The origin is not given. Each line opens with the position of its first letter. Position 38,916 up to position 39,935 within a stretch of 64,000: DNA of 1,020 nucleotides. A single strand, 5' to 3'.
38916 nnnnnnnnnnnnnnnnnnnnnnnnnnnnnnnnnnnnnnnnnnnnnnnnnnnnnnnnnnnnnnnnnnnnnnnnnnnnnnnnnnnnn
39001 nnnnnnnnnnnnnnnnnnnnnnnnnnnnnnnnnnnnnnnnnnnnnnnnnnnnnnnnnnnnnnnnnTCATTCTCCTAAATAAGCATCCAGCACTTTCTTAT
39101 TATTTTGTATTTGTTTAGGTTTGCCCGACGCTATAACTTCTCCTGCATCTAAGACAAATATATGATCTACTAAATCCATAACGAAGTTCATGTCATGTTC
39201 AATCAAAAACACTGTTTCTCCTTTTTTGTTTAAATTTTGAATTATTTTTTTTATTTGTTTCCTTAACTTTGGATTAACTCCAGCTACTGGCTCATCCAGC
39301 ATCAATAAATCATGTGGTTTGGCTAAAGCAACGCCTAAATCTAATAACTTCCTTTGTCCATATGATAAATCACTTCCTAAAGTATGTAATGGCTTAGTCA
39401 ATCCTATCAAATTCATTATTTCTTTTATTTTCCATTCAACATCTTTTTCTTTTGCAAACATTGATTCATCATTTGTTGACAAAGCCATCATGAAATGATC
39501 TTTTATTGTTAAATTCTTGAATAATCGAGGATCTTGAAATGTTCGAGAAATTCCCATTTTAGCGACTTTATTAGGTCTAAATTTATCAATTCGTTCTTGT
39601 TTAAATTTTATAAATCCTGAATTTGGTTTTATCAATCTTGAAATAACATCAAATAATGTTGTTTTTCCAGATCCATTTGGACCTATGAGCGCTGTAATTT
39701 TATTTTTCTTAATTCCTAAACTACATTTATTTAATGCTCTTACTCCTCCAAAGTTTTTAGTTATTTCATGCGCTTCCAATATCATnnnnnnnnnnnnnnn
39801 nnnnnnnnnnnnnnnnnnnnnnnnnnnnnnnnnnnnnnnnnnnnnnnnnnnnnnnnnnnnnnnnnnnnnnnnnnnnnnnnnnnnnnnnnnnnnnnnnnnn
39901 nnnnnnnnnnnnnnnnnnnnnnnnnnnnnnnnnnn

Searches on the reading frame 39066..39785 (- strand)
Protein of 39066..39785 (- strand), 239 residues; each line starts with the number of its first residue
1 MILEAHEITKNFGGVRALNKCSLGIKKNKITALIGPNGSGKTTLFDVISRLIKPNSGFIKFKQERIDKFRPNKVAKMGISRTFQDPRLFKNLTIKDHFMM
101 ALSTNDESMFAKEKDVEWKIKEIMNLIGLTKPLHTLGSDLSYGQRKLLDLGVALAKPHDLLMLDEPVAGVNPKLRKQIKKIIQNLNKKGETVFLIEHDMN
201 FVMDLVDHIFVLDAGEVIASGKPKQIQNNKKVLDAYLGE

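Call 7: search_protein_families(library=pfam, proteins=[window:39066-39785:-], max_evalue=0.01)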
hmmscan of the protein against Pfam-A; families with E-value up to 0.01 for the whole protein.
window:39066-39785:- (239 aa): 9 families
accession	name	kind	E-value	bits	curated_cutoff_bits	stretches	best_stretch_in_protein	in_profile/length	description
PF00005.33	ABC_tran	-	9.3e-28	98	25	1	18-168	1-137/137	ABC transporter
PF13304.12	AAA_21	-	5.8e-16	59.9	27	2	30-80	1-63/304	AAA domain, putative AbiEii toxin, Type IV TA system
PF12399.14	BCA_ABC_TP_C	-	3e-09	36.7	25.5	1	216-239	1-24/27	Branched-chain amino acid ATP-binding cassette transporter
PF02463.25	SMC_N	-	4.3e-08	33.3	40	1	27-204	23-204/220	RecF/RecN/SMC N terminal domain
PF13175.12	AAA_15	-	2.8e-07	30.9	32.1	1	10-86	9-87/374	AAA ATPase domain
PF13555.12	AAA_29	-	7.9e-07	29.2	27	1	24-56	18-50/61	P-loop containing region of AAA domain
PF11398.14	DUF2813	-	0.00012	22.1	21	1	1-64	1-58/372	Protein of unknown function (DUF2813)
PF13476.12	AAA_23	-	0.001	20.2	27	1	11-51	6-42/201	AAA domain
PF13173.12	AAA_14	-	0.0011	19.4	27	1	28-73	2-49/129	AAA domain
